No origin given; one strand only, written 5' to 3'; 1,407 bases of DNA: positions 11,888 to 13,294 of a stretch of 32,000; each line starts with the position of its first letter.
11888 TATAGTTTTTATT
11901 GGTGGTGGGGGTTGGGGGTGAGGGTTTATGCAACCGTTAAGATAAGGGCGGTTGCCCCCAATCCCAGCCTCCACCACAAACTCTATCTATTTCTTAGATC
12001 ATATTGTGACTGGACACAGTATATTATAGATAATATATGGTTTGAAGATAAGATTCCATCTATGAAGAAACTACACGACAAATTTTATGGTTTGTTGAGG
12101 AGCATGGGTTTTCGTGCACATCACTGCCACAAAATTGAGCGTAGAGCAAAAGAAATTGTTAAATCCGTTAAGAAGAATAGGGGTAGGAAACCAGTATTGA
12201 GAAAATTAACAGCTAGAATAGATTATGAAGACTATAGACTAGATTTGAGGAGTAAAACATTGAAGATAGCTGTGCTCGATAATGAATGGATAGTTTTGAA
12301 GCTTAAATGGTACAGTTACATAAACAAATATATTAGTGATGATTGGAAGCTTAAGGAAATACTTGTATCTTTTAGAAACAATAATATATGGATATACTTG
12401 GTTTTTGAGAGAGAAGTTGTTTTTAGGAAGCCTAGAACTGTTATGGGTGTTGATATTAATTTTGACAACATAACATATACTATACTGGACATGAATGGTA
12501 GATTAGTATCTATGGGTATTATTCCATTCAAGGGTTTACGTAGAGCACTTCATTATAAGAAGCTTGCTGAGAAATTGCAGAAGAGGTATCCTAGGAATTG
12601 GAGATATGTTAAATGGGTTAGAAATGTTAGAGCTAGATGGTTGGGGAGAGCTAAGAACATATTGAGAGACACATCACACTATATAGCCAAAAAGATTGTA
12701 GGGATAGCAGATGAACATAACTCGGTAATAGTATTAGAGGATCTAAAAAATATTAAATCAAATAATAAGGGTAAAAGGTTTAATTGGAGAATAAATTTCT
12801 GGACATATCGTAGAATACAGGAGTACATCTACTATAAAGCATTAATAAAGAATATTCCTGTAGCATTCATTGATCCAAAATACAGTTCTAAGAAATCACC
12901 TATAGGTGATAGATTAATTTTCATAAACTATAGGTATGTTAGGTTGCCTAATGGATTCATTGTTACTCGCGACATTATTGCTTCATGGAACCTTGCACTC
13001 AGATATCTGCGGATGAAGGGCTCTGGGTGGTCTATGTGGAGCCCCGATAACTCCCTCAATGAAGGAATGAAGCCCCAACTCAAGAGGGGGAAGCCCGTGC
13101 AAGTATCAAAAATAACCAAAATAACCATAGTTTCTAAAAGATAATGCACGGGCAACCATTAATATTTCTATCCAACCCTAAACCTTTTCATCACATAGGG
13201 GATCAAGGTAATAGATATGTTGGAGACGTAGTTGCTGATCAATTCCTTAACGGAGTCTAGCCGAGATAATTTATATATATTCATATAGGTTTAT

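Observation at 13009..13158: tnpB 3' end plus right end behaves like a structured RNA conserved at three loci (candidate omega/reRNA)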

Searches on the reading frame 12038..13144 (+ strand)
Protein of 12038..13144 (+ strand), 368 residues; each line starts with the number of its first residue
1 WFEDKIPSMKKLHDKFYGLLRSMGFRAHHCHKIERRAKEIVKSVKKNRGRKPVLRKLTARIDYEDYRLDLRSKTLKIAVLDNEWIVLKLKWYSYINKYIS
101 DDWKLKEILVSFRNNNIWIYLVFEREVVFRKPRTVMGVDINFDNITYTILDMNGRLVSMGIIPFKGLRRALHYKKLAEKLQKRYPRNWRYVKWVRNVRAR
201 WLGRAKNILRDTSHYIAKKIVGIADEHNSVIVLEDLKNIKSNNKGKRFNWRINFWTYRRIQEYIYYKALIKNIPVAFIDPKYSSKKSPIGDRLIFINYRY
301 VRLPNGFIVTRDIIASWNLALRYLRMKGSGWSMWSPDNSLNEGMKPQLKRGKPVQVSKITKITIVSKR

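Call 13: search_protein_families(library=pfam, proteins=[window:12038-13144:+], max_evalue=0.1)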
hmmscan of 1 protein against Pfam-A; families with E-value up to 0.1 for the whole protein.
window:12038-13144:+ (368 aa): 2 families
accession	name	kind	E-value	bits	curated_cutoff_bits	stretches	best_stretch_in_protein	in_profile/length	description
PF07282.18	Cas12f1-like_TNB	-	7.9e-08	32.8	26.3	1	257-319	1-60/60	Cas12f1-like, TNB domain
PF18516.7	RuvC_1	-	0.057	13.2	26.2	0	134-237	22-115/244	RuvC nuclease domain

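Call 14: search_protein_families(library=ncbifam, proteins=[window:12038-13144:+], max_evalue=0.1)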
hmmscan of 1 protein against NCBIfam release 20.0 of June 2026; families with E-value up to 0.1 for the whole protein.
window:12038-13144:+ (368 aa): 5 families
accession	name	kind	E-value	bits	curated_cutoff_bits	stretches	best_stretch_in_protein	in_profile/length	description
NF040570.1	guided_TnpB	subfamily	6.5e-26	91.5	100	1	37-320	81-387/389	RNA-guided endonuclease TnpB family protein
NF049972.1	CRISPR_Cas12f2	exception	1.3e-18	67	450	1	127-286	317-475/524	type V CRISPR-associated effector Cas12f2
TIGR01766.2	TIGR01766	domain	1.4e-16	60.8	32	1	206-284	2-82/82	IS200/IS605 family accessory protein TnpB-related protein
NF000845.0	PRK00071.2-4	equivalog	0.037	13.4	210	1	219-283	76-140/197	nicotinate-nucleotide adenylyltransferase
NF041803.1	NRPS_SolG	exception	0.051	11.1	2200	1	29-80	177-228/1163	solanimycin non-ribosomal peptide synthetase SolG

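Call 16: find_homologous_proteins(query=window:12038-13144:+, max_evalue=0.00001)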
Query window:12038-13144:+ (368 aa): 641 proteins with E <= 0.00001 among 3417 candidates; the best 120 are listed.
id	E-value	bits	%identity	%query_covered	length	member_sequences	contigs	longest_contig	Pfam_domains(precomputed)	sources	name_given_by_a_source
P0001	2.5e-244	828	100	100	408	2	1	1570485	PF07282.19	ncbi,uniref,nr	ncbi:IS200/IS605 family accessory protein TnpB-related protein [Staphylothermus marinus]|uniref:IS20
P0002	1.3e-203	694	82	100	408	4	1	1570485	PF07282.19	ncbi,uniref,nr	ncbi:transposase, IS605 OrfB family [Staphylothermus marinus F1]|uniref:Transposase, IS605 OrfB fami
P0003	2.2e-198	677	82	100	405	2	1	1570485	PF07282.19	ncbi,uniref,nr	ncbi:IS200/IS605 family accessory protein TnpB-related protein [Staphylothermus marinus]|uniref:IS20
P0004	6.5e-153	527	63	99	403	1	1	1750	PF07282.19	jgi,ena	-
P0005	7.8e-151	520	61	99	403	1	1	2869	PF07282.19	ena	-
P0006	1.6e-150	519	61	98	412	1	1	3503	PF07282.19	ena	-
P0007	1.8e-148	513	61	99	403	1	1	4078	PF27234.1,PF07282.19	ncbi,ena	-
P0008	6.3e-146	504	65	89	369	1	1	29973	PF07282.19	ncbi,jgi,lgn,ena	-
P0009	3.4e-143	495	60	98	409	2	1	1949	PF07282.19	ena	-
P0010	1.1e-142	494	60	98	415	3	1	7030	PF07282.19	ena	-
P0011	1.1e-142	494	61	98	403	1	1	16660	PF07282.19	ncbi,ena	-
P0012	2.5e-142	492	59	100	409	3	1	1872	PF07282.19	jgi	-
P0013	7.3e-142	491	60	98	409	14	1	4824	PF27234.1,PF07282.19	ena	-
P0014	8.5e-142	491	58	98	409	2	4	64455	PF07282.19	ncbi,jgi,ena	-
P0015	5.7e-141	488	53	100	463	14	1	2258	PF07282.19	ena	-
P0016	2.9e-140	486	59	100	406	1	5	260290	PF07282.19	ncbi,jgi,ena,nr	ncbi:MAG: transposase [Thermoprotei archaeon]|nr:MAG: transposase [Thermoprotei archaeon] RLF23873.1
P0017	1.3e-139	483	60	100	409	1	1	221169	PF07282.19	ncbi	-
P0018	9.0e-138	477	59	98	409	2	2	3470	PF07282.19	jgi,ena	-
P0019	2.1e-137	476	60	96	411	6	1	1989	PF07282.19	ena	-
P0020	4.6e-137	475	59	96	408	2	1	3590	PF07282.19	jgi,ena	-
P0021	7.5e-137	474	57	99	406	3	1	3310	PF07282.19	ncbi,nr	ncbi:MAG: IS200/IS605 family accessory protein TnpB-related protein [Staphylothermus sp.]|nr:IS200/I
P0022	1.6e-136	473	59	94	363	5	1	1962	PF07282.19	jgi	-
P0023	7.6e-136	471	60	88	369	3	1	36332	PF07282.19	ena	-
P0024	8.5e-136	471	57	99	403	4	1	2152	PF07282.19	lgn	-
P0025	8.7e-136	471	56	98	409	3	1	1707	PF07282.19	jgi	-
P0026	1.2e-135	470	59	96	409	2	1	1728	PF07282.19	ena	-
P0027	1.5e-135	470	57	98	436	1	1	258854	PF07282.19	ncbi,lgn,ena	-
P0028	2.3e-135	469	58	98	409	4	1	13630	PF07282.19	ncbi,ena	-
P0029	3.8e-135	469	57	99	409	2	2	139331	PF07282.19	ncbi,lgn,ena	-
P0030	4.4e-135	469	57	99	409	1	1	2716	PF07282.19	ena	-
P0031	5.9e-135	468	57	99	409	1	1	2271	PF07282.19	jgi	-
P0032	1.5e-134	467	57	99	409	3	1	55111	PF07282.19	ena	-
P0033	3.2e-134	466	57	99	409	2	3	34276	PF07282.19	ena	-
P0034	3.3e-134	466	57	100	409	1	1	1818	PF07282.19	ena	-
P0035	3.4e-134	466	58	98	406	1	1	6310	PF07282.19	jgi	-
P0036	4.3e-134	465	57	98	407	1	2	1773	PF07282.19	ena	-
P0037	6.2e-134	465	57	100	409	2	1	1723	PF07282.19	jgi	-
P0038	7.6e-134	465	58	95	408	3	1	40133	PF07282.19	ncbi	-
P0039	8.5e-134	464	57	100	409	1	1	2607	PF07282.19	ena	-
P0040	1.3e-133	464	59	98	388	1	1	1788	PF07282.19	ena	-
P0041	5.5e-133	462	61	88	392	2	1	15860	PF07282.19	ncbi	-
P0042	6.5e-133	461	56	99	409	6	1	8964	PF07282.19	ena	-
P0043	6.9e-133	461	61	89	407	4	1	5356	PF07282.19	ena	-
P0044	7.8e-133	461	56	96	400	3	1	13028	PF07282.19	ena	-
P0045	8.3e-133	461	55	99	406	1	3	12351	PF07282.19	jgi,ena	-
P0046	1.4e-132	460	56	96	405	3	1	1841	PF07282.19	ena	-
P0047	1.6e-132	460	57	99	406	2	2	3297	PF18516.8,PF07282.19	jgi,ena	-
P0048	1.8e-132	460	55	100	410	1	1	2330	PF07282.19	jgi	jgi:putative transposase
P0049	2.0e-132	460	57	97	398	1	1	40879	PF07282.19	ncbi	-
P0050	2.0e-132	460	53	99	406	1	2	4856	PF07282.19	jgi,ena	-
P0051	2.2e-132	460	56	98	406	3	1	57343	PF07282.19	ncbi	-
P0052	2.3e-132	460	56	100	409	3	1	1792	PF27234.1,PF07282.19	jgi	-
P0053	2.8e-132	459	58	96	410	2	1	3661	PF27234.1,PF07282.19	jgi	jgi:putative transposase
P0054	3.5e-132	459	57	96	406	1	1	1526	PF07282.19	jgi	-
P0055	3.6e-132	459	57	100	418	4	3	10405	PF07282.19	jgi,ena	-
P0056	3.6e-132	459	56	99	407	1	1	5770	PF07282.19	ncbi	-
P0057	4.5e-132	459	56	96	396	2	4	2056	PF07282.19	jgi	-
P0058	5.4e-132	458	57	98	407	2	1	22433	PF07282.19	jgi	-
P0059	6.0e-132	458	56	98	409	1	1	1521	PF07282.19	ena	-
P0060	8.0e-132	458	57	96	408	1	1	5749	PF07282.19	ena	-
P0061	1.0e-131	458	55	100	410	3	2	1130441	PF07282.19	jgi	jgi:putative transposase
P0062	1.1e-131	457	57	99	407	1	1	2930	PF27234.1,PF07282.19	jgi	jgi:putative transposase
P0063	1.5e-131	457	60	89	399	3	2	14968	PF07282.19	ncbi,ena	-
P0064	1.7e-131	457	56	98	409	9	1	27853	PF07282.19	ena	-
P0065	2.3e-131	456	56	98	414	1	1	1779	PF07282.19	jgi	-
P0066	2.6e-131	456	57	98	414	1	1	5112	PF27234.1,PF07282.19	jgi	-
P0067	2.6e-131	456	56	96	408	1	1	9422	PF07282.19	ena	-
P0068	3.0e-131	456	56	96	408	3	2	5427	PF07282.19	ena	-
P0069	3.7e-131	456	59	89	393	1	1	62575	PF07282.19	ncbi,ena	-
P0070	3.7e-131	456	57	96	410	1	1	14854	PF07282.19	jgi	-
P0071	5.7e-131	455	54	98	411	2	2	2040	PF07282.19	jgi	-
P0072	7.0e-131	455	57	96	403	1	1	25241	PF07282.19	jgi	jgi:putative transposase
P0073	8.7e-131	454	56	99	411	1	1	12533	PF07282.19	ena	-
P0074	9.8e-131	454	56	98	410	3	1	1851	PF07282.19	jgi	-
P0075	1.1e-130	454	57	96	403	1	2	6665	PF27234.1,PF07282.19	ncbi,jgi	jgi:putative transposase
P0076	1.5e-130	454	56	96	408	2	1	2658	PF07282.19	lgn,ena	-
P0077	1.6e-130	454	54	98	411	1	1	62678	PF07282.19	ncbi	-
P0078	1.6e-130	454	55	100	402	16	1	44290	PF07282.19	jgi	-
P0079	2.0e-130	453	58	96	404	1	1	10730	PF27234.1,PF07282.19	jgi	jgi:putative transposase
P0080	2.5e-130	453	55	96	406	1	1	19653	PF07282.19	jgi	-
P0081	3.1e-130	453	56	98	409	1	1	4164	PF07282.19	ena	-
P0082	3.9e-130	452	56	100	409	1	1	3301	PF07282.19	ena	-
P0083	4.2e-130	452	55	100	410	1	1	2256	PF07282.19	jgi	-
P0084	4.2e-130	452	56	96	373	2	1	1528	PF07282.19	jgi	-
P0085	5.3e-130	452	55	99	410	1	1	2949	PF07282.19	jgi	jgi:putative transposase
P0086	5.5e-130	452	56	99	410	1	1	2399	PF07282.19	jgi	jgi:putative transposase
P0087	5.5e-130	452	54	98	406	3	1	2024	PF27234.1,PF07282.19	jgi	-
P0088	9.1e-130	451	54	99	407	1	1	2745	PF07282.19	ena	-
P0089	9.2e-130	451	58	96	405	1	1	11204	PF07282.19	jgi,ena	-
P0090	9.8e-130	451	54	100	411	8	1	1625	PF07282.19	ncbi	-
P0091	1.1e-129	451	54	100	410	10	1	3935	PF07282.19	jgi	-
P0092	1.1e-129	451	56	96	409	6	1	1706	PF27234.1,PF07282.19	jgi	jgi:putative transposase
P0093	1.1e-129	451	55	99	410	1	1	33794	PF07282.19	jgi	-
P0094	1.3e-129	451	53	96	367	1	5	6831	PF07282.19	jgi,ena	-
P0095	1.6e-129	450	55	96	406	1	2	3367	PF07282.19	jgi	-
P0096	1.7e-129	450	56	100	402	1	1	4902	PF07282.19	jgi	-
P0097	1.8e-129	450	54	98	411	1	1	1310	PF07282.19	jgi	jgi:putative transposase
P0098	1.8e-129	450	56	100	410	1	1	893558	PF07282.19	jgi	jgi:putative transposase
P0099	2.0e-129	450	56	96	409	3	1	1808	PF07282.19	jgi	-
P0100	2.0e-129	450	54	96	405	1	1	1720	PF07282.19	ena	-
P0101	2.0e-129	450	55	98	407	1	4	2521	PF07282.19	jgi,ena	-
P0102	2.0e-129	450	56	96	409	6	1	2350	PF07282.19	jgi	jgi:putative transposase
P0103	2.1e-129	450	59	88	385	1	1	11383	PF07282.19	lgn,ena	-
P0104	2.5e-129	450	56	98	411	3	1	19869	PF07282.19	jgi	jgi:putative transposase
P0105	2.6e-129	450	55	100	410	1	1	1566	PF07282.19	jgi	-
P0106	2.8e-129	449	54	98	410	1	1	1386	PF07282.19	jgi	jgi:putative transposase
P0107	3.2e-129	449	59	88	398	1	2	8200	PF07282.19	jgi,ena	-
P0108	3.4e-129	449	55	96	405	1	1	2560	PF07282.19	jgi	-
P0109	3.7e-129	449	55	97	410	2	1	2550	PF27234.1,PF07282.19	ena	-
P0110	3.9e-129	449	53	96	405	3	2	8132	PF07282.19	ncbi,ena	-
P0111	4.3e-129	449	58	92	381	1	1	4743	PF07282.19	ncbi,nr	ncbi:MAG: IS200/IS605 family accessory protein TnpB-related protein [Staphylothermus sp.]|nr:IS200/I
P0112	5.4e-129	449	54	99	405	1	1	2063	PF27234.1,PF07282.19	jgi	-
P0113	5.6e-129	448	59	89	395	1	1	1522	PF07282.19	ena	-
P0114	6.1e-129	448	58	89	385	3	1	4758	PF07282.19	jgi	-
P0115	6.2e-129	448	55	96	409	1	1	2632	PF27234.1,PF07282.19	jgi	jgi:putative transposase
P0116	6.9e-129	448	54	100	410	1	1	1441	PF07282.19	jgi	-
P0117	8.1e-129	448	56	95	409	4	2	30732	PF07282.19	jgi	-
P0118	1.0e-128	448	56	96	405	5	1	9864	PF07282.19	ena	-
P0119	1.1e-128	448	55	99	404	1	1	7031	PF07282.19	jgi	jgi:putative transposase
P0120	1.1e-128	448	56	96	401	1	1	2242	PF07282.19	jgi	jgi:putative transposase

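Call 18: find_encoding_contigs(protein=P0002, flank=10000, max_places=3)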
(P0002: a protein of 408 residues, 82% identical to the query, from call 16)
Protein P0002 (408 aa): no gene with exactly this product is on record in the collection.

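Call 19: find_encoding_contigs(protein=P0003, flank=10000, max_places=3)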
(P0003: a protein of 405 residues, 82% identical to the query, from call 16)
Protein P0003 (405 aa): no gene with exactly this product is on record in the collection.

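Call 22: find_related_loci(query=A3, collection=genome_contigs, flank=3000)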
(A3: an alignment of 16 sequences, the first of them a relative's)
Query A3 (408 aa) in genome_contigs; peptide patterns used: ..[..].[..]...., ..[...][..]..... (x = any residue, [..] = any of these).
145 stretches matched a pattern; 81 encode a relative of the query (tblastn E <= 1e-3); the best 80 are kept; 79 distinct loci.
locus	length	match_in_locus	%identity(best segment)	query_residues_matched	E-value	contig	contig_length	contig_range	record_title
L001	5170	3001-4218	58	1-402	3e-158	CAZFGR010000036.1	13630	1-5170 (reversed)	MAG TPA_asm: uncultured Nitrososphaerota archaeon isolate binchicken_co184_323 genome assembly, contig: NODE_8373_length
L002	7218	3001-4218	58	1-408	2e-157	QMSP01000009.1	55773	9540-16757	MAG: Thermoprotei archaeon isolate B12_G16 B12_Guay16_scaffold_00120, whole genome shotgun sequence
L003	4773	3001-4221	56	1-403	3e-155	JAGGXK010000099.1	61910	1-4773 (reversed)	MAG: Desulfurococcales archaeon isolate AUK150 PB_MBMC_104_c_000000000172, whole genome shotgun sequence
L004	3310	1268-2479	56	1-403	1e-160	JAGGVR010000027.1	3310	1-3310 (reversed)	MAG: Staphylothermus sp. isolate AUK105 PB_MBMC_059_c_000000000122, whole genome shotgun sequence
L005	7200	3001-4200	56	1-396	5e-152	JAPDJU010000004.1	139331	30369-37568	MAG: Thermoproteota archaeon isolate S9B1_HD70 c_000000000044, whole genome shotgun sequence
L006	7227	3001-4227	55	1-402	1e-150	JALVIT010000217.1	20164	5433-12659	MAG: Desulfurococcales archaeon isolate A1_metabat1_scaf2bin.151 A1_NODE_831_length_20164_cov_3.140889, whole genome sho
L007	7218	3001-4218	55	1-402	6e-150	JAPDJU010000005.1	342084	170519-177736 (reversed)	MAG: Thermoproteota archaeon isolate S9B1_HD70 c_000000000008, whole genome shotgun sequence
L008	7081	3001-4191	56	1-396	3e-149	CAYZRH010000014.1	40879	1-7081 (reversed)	MAG TPA_asm: uncultured Desulfurococcaceae archaeon isolate SRP141559_co1_67 genome assembly, contig: NODE_301_length_40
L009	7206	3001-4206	55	5-402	4e-149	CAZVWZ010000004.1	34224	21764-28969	MAG TPA_asm: uncultured Desulfurococcaceae archaeon isolate binchicken_co6_445 genome assembly, contig: NODE_921_length_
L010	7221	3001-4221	56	1-403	2e-152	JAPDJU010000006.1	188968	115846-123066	MAG: Thermoproteota archaeon isolate S9B1_HD70 c_000000000024, whole genome shotgun sequence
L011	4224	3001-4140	58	1-378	3e-149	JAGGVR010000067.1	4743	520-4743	MAG: Staphylothermus sp. isolate AUK105 PB_MBMC_059_c_000000000025, whole genome shotgun sequence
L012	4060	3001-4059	61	1-352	4e-148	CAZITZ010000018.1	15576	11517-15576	MAG TPA_asm: uncultured Desulfurococcaceae archaeon isolate binchicken_co256_262 genome assembly, contig: NODE_8739_leng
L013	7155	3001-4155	56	14-394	8e-144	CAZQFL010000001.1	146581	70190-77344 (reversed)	MAG TPA_asm: uncultured Desulfurococcaceae archaeon isolate SRP141559_co1_156 genome assembly, contig: NODE_12_length_14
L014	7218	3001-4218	57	1-408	1e-142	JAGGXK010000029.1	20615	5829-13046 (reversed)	MAG: Desulfurococcales archaeon isolate AUK150 PB_MBMC_104_c_000000000141, whole genome shotgun sequence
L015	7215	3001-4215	54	1-401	3e-142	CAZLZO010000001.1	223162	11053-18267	MAG TPA_asm: uncultured Desulfurococcales archaeon isolate binchicken_co184_170 genome assembly, contig: NODE_8_length_2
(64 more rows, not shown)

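Call 45: search_solved_structures(query=A3, max_evalue=0.001, show_alignments=1)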
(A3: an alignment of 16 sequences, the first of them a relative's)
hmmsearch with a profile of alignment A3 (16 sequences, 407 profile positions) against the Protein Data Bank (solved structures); distinct sequences matched with E-value up to 0.001: 14.
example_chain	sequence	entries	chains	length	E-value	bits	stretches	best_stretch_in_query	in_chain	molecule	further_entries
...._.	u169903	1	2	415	1.8e-13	53.4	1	118-333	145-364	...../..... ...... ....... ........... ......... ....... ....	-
8j3r_A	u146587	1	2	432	8.6e-11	44.6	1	135-332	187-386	Transposase IS605 OrfB C-terminal domain-containing protein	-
8j12_A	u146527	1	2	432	1.3e-10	44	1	135-332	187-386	Transposase IS605 OrfB C-terminal domain-containing protein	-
8j1j_A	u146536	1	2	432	4e-10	42.4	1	135-332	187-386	Transposase IS605 OrfB C-terminal domain-containing protein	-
9nzo_B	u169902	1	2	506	6.3e-10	41.7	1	158-330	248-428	Cas12f Effector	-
9nzr_A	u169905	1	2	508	6.4e-10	41.7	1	163-330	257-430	Cas12f Nuclease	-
7wju_A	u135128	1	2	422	1.8e-09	40.2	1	135-332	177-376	OrfB_Zn_ribbon domain-containing protein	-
8dzj_A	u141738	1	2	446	2.1e-09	40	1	135-332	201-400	OrfB_Zn_ribbon domain-containing protein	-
8hr5_A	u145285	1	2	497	2.3e-09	39.9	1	114-330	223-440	Transposase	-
9nzq_A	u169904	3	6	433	5e-08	35.5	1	138-364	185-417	Cas12f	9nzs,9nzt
9i8y_A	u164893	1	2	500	6e-08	35.2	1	162-334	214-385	CRISPR-associated endodeoxyribonuclease Cas12f1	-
8wru_A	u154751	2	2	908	0.0002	23.6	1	241-375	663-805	Cas12-2 | CasJ19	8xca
8xcc_A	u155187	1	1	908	0.0002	23.6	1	241-375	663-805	Cas12j19(E100K)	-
8zqb_A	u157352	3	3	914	0.0002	23.6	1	241-375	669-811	Cas12X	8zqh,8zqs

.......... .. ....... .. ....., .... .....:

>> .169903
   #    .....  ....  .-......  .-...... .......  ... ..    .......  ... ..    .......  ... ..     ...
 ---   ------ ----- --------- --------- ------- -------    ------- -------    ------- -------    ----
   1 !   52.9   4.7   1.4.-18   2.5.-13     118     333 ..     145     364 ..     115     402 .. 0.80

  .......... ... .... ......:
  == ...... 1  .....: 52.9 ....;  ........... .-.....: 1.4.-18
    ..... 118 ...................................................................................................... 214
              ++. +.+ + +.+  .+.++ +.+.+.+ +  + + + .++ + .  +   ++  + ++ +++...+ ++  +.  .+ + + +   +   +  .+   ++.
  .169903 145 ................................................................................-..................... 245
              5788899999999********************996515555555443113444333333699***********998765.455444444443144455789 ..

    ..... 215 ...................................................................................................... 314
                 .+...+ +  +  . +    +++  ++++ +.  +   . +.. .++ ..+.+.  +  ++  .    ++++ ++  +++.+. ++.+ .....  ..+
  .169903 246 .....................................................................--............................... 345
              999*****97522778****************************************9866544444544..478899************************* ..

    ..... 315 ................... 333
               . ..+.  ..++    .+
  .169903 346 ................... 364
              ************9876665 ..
